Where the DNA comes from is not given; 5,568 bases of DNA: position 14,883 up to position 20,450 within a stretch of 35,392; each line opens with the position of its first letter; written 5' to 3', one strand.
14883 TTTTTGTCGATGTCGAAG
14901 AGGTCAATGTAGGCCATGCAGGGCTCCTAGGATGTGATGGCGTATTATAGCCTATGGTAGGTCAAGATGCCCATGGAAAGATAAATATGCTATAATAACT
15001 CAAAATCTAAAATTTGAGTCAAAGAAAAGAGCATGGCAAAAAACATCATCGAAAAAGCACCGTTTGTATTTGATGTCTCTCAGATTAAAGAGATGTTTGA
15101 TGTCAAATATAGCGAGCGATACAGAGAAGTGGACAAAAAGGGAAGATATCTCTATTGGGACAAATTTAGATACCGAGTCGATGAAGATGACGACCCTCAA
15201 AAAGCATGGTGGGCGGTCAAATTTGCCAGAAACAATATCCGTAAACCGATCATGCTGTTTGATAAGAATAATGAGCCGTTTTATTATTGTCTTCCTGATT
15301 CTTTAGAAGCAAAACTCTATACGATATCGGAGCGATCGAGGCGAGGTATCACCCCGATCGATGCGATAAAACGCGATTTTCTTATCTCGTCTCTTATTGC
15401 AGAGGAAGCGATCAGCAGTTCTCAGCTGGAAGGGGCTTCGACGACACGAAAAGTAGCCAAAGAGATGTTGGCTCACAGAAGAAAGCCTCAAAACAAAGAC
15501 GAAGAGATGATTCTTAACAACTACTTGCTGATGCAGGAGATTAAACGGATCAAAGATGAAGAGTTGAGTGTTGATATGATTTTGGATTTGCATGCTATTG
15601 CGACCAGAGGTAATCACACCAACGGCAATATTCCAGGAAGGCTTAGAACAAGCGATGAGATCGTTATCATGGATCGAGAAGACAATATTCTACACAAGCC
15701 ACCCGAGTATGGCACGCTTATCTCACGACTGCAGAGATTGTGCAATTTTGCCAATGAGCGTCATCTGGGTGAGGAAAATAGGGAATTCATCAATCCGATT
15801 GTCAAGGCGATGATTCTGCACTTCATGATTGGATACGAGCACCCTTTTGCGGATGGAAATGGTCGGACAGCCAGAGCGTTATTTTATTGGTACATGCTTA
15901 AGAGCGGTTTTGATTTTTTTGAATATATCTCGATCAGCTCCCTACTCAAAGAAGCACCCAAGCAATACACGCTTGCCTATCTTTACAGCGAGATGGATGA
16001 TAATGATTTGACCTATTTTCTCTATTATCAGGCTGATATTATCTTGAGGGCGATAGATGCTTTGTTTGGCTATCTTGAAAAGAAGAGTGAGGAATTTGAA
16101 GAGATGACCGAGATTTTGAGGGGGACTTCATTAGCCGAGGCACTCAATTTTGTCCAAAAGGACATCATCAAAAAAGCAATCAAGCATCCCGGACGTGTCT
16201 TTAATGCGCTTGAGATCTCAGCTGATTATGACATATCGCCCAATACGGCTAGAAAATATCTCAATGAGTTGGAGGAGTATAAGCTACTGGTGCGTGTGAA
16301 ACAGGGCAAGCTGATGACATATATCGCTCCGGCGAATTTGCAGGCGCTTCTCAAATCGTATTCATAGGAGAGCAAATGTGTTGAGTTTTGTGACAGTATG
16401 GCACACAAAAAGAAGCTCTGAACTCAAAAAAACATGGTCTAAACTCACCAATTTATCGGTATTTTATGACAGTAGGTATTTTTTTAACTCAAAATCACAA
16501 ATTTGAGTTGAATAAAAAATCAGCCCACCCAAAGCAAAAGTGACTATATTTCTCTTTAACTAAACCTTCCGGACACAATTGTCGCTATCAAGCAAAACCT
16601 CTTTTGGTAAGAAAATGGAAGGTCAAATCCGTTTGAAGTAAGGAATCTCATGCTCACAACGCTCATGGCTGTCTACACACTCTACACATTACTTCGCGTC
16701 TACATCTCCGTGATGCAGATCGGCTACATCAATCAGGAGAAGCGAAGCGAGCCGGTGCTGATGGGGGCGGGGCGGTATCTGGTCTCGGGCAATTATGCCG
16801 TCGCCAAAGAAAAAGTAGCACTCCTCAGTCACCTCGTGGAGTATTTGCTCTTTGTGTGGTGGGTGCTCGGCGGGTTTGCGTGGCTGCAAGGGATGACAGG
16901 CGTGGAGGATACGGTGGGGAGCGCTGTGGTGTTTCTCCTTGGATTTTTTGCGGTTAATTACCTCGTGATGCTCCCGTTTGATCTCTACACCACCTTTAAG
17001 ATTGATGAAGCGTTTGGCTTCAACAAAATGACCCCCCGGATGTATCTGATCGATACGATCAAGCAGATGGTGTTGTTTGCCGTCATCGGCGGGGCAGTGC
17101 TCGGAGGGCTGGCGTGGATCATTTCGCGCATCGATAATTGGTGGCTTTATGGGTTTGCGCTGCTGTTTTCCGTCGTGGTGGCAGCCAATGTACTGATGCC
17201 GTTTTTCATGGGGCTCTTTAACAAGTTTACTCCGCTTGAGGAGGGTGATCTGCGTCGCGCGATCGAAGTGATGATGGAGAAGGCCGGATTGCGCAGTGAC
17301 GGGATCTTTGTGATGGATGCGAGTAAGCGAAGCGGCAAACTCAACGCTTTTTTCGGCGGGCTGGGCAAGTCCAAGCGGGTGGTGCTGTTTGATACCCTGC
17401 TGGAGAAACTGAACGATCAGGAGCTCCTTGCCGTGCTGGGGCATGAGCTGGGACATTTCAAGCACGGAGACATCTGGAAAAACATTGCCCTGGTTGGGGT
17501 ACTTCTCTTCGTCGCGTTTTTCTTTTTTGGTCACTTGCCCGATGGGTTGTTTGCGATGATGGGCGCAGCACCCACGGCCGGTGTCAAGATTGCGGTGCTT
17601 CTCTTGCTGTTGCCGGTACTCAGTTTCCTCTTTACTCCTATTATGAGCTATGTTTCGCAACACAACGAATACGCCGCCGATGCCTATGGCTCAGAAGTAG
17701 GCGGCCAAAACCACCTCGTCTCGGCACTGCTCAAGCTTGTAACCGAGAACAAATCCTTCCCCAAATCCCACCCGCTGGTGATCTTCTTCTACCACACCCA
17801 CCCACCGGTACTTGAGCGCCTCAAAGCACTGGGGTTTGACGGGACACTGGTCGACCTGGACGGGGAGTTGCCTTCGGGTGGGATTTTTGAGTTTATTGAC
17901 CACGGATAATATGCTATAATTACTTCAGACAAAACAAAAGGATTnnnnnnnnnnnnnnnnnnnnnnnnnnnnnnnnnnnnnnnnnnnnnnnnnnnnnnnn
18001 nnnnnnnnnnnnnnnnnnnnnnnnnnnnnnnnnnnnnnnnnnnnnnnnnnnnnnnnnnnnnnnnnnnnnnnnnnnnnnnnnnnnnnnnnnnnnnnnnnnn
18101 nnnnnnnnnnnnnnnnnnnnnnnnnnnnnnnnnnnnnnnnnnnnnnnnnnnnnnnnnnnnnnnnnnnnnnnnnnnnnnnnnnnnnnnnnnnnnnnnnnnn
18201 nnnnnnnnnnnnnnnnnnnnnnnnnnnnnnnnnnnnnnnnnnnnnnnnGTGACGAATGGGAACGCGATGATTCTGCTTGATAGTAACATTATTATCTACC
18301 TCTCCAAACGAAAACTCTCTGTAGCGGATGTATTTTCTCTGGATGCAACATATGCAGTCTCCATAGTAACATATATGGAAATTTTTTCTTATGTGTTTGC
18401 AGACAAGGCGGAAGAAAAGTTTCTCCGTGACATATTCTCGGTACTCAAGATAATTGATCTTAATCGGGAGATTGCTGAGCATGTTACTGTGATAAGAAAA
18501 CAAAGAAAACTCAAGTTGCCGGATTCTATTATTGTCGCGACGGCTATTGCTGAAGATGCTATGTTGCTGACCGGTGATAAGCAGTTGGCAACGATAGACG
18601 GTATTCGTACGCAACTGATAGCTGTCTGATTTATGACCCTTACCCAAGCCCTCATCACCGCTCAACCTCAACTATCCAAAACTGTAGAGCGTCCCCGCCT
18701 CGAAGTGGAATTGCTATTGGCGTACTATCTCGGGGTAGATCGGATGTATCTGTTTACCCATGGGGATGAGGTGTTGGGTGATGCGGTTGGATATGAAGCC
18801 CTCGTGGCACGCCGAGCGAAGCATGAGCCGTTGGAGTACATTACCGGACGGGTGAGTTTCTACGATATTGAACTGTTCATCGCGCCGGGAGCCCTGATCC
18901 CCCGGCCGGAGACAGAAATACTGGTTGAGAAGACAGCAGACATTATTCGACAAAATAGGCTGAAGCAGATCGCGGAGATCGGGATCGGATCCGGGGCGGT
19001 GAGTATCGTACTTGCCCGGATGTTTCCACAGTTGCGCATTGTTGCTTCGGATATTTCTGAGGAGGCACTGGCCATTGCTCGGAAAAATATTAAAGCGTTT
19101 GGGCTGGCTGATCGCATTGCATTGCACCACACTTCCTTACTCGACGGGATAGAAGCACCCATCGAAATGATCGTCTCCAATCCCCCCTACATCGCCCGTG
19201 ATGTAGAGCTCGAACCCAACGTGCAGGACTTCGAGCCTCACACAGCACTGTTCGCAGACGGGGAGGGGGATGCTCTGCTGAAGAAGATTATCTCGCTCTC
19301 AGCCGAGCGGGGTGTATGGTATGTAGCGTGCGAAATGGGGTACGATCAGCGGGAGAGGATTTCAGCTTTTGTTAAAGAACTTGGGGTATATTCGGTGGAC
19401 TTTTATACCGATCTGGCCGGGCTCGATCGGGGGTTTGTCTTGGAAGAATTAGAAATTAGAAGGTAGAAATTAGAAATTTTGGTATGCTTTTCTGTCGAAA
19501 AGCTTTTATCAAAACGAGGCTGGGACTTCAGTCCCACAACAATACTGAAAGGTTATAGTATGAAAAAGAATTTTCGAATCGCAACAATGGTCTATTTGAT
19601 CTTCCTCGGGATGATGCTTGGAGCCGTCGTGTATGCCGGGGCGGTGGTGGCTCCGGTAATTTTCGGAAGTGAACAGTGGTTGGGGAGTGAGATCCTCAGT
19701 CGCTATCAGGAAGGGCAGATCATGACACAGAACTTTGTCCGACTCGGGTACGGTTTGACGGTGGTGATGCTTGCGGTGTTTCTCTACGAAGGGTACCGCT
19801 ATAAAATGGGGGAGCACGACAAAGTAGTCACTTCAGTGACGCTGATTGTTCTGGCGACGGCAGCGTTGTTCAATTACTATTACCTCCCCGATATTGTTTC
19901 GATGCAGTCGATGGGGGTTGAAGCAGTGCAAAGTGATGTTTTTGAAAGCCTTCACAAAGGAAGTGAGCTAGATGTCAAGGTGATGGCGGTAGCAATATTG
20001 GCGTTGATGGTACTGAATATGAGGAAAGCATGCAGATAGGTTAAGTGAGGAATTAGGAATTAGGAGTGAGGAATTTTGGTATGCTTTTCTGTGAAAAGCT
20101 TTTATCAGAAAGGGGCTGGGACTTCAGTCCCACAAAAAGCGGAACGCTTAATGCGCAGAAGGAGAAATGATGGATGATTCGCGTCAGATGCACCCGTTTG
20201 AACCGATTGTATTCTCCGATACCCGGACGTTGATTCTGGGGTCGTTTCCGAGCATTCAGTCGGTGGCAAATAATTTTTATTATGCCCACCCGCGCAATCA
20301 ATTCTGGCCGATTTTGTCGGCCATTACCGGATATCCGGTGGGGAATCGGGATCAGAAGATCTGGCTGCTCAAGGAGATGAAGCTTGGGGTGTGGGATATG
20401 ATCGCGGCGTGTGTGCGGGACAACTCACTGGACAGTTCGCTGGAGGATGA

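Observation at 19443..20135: Small membrane-protein gene bracketed by two copies of a mosaic element (heptamer array, terminator hairpin, REP-like hairpin)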

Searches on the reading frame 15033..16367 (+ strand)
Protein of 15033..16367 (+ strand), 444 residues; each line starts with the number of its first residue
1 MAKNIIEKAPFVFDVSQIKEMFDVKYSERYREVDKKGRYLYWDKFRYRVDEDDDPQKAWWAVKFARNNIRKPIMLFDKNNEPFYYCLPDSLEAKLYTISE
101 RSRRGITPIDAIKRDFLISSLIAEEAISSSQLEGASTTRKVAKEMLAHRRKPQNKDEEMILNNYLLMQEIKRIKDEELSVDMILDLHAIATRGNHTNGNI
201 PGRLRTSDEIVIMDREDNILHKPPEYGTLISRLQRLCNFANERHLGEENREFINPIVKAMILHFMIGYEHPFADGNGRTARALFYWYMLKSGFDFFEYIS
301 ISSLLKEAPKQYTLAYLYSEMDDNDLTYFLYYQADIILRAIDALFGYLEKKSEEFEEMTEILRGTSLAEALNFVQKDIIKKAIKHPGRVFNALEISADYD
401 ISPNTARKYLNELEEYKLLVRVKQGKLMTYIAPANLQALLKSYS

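Call 97: search_protein_families(library=pfam, proteins=[window:15033-16367:+], max_evalue=0.001)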
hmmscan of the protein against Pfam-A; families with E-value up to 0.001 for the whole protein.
window:15033-16367:+ (444 aa): 3 families
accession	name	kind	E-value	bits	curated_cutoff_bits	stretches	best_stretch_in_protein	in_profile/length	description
PF02661.23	Fic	-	1.6e-16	61.4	24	1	178-287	2-92/93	Fic/DOC family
PF13784.11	Fic_N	-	0.00011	22.5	26.7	1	114-160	24-70/82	Fic/DOC family N-terminal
PF08220.18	HTH_DeoR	-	0.00056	20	21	0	394-423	19-48/57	DeoR-like helix-turn-helix domain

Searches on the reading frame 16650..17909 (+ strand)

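Call 14: search_protein_families(library=pfam, proteins=[window:16650-17909:+])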
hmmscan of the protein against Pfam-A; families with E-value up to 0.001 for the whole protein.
window:16650-17909:+ (419 aa): 3 families
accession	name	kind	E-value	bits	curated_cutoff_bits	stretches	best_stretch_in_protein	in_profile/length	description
PF01435.24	Peptidase_M48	-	7.2e-39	134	20.3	1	195-394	1-182/186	Peptidase family M48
PF16491.10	Peptidase_M48_N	-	2.1e-30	106.3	27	1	46-192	27-179/179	CAAX prenyl protease N-terminal, five membrane helices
PF05569.17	Peptidase_M56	-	1.4e-06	28.1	31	1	165-291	106-224/296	BlaR1 peptidase M56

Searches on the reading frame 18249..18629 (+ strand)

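Call 97: search_protein_families(library=pfam, proteins=[window:18249-18629:+], max_evalue=0.001)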
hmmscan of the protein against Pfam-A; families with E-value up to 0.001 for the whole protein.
window:18249-18629:+ (126 aa): 1 family
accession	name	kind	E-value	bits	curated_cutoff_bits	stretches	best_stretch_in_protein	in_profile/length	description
PF01850.27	PIN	-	6.4e-13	49.8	23.6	1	8-117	1-118/120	PIN domain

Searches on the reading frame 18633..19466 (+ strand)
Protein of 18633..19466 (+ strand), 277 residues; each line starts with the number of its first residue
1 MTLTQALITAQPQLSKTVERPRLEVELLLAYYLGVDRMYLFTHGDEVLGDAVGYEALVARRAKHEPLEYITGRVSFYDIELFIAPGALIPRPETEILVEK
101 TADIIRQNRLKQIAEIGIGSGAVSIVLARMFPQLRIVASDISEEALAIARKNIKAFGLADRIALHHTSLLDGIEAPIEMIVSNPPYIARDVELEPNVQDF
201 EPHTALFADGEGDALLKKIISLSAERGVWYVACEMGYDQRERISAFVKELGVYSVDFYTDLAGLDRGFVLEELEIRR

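Call 14: search_protein_families(library=pfam, proteins=[window:18633-19466:+])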
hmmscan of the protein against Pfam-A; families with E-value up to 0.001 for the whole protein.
window:18633-19466:+ (277 aa): 12 families
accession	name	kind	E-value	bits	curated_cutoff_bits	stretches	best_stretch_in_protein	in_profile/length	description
PF17827.6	PrmC_N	-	3.5e-17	63.2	23.4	1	5-72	1-71/71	PrmC N-terminal domain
PF05175.20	MTS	-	4.1e-14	53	23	1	105-189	27-111/170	Methyltransferase small domain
PF13649.12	Methyltransf_25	-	8.6e-08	33.2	27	1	113-170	1-56/97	Methyltransferase domain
PF06325.19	PrmA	-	6.9e-06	26.2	22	1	106-183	160-233/296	Ribosomal protein L11 methyltransferase (PrmA)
PF13847.12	Methyltransf_31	-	7.6e-06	26.1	27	1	111-183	5-81/145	Methyltransferase domain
PF08242.18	Methyltransf_12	-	8e-06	26.9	30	1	115-171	2-60/98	Methyltransferase domain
PF01170.24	UPF0020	-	3e-05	24.2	22.3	1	132-189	75-134/197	RMKL-like, methyltransferase domain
PF12847.13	Methyltransf_18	-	4.5e-05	23.9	27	1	100-174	7-79/151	Methyltransferase domain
PF10294.15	Methyltransf_16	-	8.4e-05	22.8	21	1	107-163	44-101/174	Lysine methyltransferase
PF08241.18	Methyltransf_11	-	0.00042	21.3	21.2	1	115-158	2-43/95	Methyltransferase domain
PF09445.16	Methyltransf_15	-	0.00064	19.8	22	1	118-171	9-60/165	RNA cap guanine-N2 methyltransferase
PF01596.23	Methyltransf_3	-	0.00076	19.3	22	0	110-172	45-108/204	O-methyltransferase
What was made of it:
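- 18633..19466 (+): prmC (release-factor glutamine methyltransferase). The last 7 codons and the TAG stop lie in array A. Pfam PrmC_N + MTS (call 14).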

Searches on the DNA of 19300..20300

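Call 75: search_rna_families(source=window, start=19300, end=20300, threshold=evalue, max_evalue=1)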
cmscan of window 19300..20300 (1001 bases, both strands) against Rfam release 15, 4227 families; matches with E-value up to 1: 0.
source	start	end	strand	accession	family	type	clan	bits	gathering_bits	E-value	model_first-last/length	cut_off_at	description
